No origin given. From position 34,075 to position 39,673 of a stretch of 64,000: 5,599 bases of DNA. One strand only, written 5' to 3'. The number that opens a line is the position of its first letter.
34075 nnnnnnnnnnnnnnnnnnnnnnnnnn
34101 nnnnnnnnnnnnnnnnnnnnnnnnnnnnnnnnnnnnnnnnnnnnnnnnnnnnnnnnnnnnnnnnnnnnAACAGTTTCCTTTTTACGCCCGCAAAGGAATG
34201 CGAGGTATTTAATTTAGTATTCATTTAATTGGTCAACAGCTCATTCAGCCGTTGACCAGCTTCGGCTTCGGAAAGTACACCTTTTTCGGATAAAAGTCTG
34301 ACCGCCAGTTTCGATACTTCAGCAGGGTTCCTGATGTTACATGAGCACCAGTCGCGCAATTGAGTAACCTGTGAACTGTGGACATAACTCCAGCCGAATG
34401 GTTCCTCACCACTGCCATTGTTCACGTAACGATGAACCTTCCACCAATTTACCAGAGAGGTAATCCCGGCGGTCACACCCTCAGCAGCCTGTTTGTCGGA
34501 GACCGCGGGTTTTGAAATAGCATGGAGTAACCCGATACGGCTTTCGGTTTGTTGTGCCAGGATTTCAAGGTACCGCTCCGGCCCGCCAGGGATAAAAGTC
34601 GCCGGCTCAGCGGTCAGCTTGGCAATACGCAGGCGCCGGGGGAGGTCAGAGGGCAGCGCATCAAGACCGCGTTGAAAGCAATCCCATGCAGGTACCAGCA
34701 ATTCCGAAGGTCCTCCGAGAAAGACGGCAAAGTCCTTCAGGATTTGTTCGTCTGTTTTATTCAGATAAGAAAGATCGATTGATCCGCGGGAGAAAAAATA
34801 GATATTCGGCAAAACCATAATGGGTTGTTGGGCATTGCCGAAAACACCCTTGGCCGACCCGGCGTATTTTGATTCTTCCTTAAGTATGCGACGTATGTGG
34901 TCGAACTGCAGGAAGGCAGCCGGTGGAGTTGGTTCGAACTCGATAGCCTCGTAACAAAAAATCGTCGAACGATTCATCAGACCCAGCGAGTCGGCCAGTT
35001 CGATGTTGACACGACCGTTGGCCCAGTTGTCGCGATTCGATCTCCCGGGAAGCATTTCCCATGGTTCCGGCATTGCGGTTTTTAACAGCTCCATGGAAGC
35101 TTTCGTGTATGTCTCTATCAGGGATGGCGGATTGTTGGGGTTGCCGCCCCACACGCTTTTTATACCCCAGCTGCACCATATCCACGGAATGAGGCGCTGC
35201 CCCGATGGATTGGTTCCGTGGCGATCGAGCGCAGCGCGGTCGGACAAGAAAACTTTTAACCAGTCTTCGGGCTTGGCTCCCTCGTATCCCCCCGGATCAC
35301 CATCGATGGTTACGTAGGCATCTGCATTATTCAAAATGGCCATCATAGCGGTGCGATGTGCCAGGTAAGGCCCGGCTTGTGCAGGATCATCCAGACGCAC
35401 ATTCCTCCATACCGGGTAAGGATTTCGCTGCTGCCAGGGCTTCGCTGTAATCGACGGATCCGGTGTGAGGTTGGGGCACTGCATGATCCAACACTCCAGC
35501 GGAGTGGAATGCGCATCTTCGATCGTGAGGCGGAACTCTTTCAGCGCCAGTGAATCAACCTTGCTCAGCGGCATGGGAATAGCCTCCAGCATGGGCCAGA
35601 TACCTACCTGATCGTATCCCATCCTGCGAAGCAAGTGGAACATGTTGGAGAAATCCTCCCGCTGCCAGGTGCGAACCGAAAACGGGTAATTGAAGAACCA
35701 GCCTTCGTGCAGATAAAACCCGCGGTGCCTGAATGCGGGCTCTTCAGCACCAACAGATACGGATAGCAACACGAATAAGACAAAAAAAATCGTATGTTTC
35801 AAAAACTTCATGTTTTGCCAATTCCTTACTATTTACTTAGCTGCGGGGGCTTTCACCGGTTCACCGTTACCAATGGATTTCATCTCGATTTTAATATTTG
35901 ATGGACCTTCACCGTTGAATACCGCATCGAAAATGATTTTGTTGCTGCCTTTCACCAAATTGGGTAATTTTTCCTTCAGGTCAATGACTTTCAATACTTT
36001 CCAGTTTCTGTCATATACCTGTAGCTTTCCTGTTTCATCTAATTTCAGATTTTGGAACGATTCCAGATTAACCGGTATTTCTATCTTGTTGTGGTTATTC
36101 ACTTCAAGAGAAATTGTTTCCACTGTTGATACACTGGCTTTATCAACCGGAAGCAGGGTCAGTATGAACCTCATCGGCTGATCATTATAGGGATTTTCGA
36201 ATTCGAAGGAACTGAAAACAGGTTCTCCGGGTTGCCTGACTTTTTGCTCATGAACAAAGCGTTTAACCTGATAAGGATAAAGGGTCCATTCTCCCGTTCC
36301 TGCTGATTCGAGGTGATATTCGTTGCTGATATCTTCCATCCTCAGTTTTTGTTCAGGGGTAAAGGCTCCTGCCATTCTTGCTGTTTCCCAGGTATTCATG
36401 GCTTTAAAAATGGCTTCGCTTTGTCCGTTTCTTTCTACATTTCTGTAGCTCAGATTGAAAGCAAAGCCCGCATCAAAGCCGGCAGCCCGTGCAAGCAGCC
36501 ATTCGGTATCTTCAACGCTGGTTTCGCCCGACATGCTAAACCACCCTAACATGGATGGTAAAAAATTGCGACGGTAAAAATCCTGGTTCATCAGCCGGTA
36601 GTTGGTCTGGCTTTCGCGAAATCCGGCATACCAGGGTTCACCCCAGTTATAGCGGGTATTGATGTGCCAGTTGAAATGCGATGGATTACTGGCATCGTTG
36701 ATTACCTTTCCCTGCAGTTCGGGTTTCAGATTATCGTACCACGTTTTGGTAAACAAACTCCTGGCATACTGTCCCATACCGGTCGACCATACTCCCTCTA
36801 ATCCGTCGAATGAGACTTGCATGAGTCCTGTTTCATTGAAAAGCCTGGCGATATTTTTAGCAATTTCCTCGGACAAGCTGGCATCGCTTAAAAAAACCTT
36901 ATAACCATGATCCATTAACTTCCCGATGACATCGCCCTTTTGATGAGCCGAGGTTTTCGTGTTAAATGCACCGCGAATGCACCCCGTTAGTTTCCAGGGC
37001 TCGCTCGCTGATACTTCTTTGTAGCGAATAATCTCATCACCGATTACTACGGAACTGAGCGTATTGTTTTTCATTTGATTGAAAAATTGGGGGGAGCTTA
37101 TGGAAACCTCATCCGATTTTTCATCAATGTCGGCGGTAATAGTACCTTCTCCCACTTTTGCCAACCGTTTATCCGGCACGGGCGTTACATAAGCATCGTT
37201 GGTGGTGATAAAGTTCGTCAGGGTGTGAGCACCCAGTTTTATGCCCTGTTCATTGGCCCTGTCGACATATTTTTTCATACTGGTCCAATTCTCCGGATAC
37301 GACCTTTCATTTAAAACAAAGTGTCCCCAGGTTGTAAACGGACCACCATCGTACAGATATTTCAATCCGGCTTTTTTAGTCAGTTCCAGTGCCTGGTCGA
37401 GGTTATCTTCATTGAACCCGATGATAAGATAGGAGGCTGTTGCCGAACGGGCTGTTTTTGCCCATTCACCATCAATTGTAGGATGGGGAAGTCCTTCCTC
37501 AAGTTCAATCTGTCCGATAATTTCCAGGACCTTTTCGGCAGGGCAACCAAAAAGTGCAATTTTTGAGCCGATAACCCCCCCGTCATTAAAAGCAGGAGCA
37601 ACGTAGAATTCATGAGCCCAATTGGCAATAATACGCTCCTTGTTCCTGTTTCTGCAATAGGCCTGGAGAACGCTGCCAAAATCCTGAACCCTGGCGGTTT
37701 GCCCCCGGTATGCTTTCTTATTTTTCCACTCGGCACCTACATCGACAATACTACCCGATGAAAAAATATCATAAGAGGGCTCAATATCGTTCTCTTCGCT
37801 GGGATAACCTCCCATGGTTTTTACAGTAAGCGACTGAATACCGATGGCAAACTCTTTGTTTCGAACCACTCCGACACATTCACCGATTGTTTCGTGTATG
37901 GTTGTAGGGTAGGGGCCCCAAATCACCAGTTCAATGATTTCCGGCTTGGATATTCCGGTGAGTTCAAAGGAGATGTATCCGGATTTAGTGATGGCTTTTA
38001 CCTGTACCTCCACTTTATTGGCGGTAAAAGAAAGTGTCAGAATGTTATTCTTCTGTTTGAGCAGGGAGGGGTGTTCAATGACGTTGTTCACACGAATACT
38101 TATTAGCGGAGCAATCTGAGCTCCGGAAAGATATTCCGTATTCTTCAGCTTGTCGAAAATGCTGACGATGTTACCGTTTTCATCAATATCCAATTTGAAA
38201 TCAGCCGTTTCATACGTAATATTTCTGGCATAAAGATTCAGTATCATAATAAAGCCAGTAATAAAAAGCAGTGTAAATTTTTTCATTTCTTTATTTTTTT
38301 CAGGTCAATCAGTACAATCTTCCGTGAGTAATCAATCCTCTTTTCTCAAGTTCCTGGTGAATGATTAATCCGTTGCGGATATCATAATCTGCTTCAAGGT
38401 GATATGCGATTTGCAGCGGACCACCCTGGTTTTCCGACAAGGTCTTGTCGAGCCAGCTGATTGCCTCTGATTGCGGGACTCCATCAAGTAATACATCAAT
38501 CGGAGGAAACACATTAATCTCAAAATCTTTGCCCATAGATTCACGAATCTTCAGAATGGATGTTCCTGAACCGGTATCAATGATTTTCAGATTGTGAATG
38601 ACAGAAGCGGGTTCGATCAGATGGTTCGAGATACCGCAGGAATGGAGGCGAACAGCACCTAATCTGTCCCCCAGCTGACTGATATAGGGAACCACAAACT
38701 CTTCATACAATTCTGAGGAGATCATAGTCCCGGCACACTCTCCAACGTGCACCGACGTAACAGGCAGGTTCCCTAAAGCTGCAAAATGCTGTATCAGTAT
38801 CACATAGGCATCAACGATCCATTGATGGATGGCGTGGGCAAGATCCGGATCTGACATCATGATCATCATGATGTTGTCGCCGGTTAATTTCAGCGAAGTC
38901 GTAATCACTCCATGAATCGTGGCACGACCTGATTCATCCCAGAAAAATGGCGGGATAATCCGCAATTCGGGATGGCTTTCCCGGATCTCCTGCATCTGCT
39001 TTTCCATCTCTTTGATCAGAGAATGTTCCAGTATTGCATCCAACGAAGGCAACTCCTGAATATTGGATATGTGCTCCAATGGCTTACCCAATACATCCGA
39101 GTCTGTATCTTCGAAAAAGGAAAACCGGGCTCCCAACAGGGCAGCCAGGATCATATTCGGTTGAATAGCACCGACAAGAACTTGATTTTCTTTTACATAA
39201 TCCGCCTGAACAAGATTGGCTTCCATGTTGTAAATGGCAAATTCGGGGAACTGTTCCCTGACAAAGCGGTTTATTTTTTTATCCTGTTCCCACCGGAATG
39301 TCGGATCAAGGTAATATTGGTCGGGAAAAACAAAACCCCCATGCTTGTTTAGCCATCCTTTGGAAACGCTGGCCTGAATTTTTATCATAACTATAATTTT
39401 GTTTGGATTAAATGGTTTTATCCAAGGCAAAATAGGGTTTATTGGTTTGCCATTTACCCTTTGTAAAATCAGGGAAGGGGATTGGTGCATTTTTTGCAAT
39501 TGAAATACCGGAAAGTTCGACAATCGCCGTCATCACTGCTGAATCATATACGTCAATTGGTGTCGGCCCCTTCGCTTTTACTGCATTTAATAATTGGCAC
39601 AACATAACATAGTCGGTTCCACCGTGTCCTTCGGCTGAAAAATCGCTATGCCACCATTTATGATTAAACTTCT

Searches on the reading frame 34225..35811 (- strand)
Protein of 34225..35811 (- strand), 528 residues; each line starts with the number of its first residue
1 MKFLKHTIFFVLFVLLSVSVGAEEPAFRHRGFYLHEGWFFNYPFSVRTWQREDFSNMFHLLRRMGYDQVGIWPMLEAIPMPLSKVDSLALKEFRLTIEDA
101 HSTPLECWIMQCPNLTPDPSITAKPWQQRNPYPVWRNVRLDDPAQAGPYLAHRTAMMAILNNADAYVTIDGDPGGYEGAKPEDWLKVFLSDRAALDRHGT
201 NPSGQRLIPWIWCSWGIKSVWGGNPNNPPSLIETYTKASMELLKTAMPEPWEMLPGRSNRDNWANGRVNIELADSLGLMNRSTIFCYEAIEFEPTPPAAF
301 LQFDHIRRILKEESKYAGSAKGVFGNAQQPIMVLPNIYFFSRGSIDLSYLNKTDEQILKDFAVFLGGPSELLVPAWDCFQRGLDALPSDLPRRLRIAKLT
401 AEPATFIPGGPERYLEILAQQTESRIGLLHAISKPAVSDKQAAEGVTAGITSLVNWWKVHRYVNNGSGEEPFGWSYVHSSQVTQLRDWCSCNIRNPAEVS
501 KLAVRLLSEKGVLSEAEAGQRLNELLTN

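Call 3: search_protein_families(library=pfam, proteins=[window:34225-35811:-], max_evalue=0.1)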
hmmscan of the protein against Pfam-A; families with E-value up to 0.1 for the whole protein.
window:34225-35811:- (528 aa): 0 families

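Call 7: search_protein_families(library=ncbifam, proteins=[window:34225-35811:-], max_evalue=0.1)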
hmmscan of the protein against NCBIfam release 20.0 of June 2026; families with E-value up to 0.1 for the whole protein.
window:34225-35811:- (528 aa): 1 family
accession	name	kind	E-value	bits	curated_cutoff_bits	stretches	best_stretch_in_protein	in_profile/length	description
NF007338.0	PRK09831.1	equivalog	0.026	14.7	146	0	101-137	93-129/150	GNAT family N-acetyltransferase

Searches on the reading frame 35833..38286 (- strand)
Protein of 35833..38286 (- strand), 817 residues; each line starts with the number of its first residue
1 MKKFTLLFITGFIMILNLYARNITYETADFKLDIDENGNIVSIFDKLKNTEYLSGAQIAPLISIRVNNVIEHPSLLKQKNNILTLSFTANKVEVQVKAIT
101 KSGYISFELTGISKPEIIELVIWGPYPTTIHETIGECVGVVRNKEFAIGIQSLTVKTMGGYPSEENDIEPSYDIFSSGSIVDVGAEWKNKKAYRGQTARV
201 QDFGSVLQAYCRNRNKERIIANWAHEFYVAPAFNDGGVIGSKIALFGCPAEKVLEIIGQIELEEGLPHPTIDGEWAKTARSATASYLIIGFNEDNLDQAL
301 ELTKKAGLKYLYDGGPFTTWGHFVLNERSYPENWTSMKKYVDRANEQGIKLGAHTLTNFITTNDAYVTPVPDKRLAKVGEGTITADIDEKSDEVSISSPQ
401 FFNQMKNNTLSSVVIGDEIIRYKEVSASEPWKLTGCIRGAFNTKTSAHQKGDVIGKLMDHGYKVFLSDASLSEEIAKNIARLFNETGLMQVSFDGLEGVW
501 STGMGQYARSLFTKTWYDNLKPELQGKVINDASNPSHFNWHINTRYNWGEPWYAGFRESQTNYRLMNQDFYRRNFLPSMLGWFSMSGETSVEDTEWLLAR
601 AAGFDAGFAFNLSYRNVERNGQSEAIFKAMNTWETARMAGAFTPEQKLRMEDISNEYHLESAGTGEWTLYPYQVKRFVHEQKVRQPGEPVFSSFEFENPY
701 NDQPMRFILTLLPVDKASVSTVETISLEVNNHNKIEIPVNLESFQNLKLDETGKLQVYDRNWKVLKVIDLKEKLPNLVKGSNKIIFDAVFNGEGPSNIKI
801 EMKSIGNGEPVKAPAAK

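Call 3: search_protein_families(library=pfam, proteins=[window:35833-38286:-], max_evalue=0.1)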
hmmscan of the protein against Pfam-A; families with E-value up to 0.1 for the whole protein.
window:35833-38286:- (817 aa): 1 family
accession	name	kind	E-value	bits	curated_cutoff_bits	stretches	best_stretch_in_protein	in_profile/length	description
PF23666.2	Rcc01698_C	-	0.021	15.6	27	1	413-452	48-95/98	Rcc01698-like, C-terminal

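Call 7: search_protein_families(library=ncbifam, proteins=[window:35833-38286:-], max_evalue=0.1)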
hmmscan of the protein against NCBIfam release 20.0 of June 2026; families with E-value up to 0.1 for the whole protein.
window:35833-38286:- (817 aa): 0 families

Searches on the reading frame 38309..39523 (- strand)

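Call 12: search_protein_families(library=pfam, proteins=[window:38309-39523:-], max_evalue=0.01)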
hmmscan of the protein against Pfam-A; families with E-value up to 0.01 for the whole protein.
window:38309-39523:- (404 aa): 1 family
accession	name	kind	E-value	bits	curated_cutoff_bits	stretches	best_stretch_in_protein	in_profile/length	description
PF01208.23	URO-D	-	1.9e-07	30.8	23.9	1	215-323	162-272/346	Uroporphyrinogen decarboxylase (URO-D)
